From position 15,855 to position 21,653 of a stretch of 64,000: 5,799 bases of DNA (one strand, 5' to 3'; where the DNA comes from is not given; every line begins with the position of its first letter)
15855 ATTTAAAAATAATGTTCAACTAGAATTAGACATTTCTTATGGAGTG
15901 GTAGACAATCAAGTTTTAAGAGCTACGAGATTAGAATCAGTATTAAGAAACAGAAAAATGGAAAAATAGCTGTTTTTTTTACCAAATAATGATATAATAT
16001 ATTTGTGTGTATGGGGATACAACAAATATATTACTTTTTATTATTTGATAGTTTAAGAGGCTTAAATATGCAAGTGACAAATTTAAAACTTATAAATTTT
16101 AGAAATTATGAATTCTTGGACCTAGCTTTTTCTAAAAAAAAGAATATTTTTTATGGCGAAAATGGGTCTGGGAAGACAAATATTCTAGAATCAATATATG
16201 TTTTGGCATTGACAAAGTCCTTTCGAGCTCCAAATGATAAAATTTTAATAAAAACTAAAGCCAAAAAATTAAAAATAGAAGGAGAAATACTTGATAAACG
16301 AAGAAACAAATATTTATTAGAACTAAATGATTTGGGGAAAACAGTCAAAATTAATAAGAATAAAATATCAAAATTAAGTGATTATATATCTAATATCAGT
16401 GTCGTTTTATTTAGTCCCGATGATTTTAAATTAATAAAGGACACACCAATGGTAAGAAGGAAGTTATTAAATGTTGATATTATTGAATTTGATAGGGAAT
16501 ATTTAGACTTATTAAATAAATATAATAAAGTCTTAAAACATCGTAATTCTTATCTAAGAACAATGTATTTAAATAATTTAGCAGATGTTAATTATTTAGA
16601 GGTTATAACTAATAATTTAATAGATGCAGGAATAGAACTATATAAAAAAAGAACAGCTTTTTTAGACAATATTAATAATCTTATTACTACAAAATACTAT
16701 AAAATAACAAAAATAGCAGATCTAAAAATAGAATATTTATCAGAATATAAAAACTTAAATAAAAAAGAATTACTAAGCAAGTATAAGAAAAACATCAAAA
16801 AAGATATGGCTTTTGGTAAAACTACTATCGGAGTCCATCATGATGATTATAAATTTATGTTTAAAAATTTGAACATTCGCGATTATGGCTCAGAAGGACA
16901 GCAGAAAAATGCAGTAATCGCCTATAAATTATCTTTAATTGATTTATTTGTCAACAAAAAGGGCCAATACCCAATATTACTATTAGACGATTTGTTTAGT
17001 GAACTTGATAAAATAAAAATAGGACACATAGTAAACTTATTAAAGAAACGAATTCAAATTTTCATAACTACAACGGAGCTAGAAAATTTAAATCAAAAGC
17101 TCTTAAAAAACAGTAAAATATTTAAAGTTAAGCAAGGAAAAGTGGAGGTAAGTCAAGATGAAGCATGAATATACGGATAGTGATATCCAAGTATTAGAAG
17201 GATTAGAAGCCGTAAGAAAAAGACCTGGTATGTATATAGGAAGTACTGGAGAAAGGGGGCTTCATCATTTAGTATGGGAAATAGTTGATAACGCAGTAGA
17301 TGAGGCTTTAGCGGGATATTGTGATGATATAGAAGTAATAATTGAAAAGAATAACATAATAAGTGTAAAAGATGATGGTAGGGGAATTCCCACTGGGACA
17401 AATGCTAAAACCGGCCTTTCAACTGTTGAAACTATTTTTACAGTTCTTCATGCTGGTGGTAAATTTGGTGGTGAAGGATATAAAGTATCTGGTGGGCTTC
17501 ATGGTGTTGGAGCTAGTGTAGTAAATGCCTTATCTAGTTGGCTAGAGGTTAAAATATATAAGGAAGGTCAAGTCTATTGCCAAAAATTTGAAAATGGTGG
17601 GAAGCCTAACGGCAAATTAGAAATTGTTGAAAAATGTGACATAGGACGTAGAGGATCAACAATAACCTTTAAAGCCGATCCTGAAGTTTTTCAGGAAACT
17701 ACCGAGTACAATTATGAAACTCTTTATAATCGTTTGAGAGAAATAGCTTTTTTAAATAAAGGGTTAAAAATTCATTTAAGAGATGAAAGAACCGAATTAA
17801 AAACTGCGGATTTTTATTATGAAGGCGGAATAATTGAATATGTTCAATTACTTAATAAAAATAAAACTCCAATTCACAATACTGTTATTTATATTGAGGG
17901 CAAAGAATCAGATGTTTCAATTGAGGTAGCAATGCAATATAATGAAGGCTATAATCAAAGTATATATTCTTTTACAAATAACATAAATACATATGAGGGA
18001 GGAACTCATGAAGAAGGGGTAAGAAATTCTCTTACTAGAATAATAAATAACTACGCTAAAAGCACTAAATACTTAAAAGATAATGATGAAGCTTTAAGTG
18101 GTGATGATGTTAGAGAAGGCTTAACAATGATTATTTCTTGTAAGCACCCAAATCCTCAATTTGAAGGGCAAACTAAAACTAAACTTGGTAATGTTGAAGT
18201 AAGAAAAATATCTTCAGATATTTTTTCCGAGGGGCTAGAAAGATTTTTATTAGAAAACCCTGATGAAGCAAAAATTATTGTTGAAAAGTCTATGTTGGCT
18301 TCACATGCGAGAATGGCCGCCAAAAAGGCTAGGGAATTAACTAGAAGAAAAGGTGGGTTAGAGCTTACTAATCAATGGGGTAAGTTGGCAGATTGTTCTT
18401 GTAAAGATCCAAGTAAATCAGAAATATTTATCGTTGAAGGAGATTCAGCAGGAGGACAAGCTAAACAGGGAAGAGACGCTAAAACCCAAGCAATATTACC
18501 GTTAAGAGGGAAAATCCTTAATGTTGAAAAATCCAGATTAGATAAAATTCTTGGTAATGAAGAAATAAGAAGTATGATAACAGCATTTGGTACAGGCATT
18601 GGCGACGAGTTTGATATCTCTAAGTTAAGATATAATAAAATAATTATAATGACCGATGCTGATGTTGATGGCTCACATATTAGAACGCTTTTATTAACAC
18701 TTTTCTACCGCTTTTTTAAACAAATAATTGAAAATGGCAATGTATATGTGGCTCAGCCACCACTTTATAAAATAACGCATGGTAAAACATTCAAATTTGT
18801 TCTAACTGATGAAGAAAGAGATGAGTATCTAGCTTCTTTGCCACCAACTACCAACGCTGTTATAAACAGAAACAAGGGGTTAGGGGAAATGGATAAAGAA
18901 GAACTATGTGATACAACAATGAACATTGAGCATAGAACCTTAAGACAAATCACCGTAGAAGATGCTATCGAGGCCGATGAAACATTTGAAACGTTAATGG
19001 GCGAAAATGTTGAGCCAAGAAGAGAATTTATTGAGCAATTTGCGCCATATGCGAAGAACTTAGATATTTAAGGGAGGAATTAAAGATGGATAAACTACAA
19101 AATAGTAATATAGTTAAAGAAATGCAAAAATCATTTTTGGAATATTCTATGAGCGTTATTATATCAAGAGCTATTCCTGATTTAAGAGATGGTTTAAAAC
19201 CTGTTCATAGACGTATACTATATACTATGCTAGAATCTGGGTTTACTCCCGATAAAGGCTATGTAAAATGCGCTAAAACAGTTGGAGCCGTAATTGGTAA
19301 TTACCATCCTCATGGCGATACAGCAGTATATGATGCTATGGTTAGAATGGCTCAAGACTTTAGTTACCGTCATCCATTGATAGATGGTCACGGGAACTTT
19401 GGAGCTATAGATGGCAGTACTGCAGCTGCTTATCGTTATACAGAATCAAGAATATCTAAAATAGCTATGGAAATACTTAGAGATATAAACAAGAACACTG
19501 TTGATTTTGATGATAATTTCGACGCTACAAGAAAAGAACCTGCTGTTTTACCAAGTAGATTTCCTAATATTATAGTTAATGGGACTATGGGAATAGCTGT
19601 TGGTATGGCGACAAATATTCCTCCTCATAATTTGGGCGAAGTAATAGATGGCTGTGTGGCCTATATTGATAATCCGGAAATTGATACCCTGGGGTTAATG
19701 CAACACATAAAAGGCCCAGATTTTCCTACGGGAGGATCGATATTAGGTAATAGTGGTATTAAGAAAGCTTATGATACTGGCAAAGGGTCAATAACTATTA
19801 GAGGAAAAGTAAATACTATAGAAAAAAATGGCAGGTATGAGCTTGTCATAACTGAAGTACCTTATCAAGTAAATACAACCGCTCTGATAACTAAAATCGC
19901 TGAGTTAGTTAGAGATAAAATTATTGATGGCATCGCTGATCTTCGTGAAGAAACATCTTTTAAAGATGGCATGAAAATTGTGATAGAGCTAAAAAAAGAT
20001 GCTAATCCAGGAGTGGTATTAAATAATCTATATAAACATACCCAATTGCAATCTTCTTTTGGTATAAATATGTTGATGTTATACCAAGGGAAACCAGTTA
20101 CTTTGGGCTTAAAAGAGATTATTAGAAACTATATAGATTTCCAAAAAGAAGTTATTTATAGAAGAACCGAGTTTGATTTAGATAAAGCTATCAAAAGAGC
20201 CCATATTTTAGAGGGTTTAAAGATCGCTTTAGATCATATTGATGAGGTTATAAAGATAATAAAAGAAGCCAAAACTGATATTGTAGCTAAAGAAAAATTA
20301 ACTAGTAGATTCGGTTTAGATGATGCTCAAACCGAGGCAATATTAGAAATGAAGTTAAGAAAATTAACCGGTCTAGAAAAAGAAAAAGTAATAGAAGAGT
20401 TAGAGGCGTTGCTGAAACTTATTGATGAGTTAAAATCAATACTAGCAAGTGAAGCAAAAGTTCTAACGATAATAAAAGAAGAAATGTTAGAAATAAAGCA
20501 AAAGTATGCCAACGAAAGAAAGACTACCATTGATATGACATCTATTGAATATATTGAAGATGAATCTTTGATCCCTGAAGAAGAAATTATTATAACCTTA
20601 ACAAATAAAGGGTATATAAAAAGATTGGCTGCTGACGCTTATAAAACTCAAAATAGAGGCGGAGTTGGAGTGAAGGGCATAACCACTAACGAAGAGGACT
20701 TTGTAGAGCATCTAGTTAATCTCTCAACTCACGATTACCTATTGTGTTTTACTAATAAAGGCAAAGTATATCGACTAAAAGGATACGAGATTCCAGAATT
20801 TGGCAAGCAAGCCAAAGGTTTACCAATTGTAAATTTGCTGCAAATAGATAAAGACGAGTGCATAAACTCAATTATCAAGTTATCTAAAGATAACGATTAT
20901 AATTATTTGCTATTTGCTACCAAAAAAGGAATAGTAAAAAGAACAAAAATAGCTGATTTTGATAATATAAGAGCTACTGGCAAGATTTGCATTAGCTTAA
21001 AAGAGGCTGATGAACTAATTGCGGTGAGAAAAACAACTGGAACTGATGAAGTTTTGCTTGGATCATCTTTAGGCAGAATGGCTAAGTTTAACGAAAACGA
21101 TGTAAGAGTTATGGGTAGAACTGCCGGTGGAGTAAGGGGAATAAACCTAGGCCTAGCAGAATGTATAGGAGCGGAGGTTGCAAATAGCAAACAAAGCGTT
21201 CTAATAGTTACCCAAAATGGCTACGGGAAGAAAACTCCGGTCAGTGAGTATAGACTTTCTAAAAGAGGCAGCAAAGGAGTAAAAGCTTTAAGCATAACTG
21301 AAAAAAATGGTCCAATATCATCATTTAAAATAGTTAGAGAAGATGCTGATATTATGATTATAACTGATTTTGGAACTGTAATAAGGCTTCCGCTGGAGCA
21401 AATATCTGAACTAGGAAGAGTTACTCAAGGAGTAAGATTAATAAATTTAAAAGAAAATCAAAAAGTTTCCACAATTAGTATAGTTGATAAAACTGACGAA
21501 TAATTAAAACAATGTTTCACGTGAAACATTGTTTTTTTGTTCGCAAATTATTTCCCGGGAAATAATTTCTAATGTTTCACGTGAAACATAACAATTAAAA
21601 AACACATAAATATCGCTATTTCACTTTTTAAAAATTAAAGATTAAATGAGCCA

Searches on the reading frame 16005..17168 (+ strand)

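Call 68: search_protein_families(library=pfam, proteins=[window:16005-17168:+], max_evalue=0.00001)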
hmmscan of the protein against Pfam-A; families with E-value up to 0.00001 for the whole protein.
window:16005-17168:+ (387 aa): 3 families
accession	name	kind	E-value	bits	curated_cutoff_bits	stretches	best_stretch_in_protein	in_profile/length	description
PF02463.25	SMC_N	-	2.7e-19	69.9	40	2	24-95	2-79/220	RecF/RecN/SMC N terminal domain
PF13476.12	AAA_23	-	6.8e-09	37.1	27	1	27-265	2-194/201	AAA domain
PF13304.12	AAA_21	-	1.5e-07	32.3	27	1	47-356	2-297/304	AAA domain, putative AbiEii toxin, Type IV TA system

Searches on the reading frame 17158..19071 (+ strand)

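Call 95: search_protein_families(library=pfam, proteins=[window:17158-19071:+], max_evalue=1e-10)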
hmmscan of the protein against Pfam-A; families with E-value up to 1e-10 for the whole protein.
window:17158-19071:+ (637 aa): 4 families
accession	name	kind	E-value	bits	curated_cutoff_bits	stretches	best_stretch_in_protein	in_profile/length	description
PF00204.31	DNA_gyraseB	-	6.4e-63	211.8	27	1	224-393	1-172/173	DNA gyrase B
PF00986.26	DNA_gyraseB_C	-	4.2e-24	84.9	29.8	1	566-626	3-63/63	DNA gyrase B subunit, carboxyl terminus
PF01751.28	Toprim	-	2.2e-20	73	23.1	1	422-533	1-95/96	Toprim domain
PF02518.31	HATPase_c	-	6.2e-15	56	26.4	1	32-135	3-93/111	Histidine kinase-, DNA gyrase B-, and HSP90-like ATPase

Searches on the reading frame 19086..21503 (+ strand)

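Call 95: search_protein_families(library=pfam, proteins=[window:19086-21503:+], max_evalue=1e-10)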
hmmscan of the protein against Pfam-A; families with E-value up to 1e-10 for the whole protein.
window:19086-21503:+ (805 aa): 2 families
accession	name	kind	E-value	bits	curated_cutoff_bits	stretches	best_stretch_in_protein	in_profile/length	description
PF00521.26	DNA_topoisoIV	-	1.1e-162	542.2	31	1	28-467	1-431/432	DNA gyrase/topoisomerase IV, subunit A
PF03989.18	DNA_gyraseA_C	-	3e-74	244.7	27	4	755-801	2-48/48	DNA gyrase C-terminal domain, beta-propeller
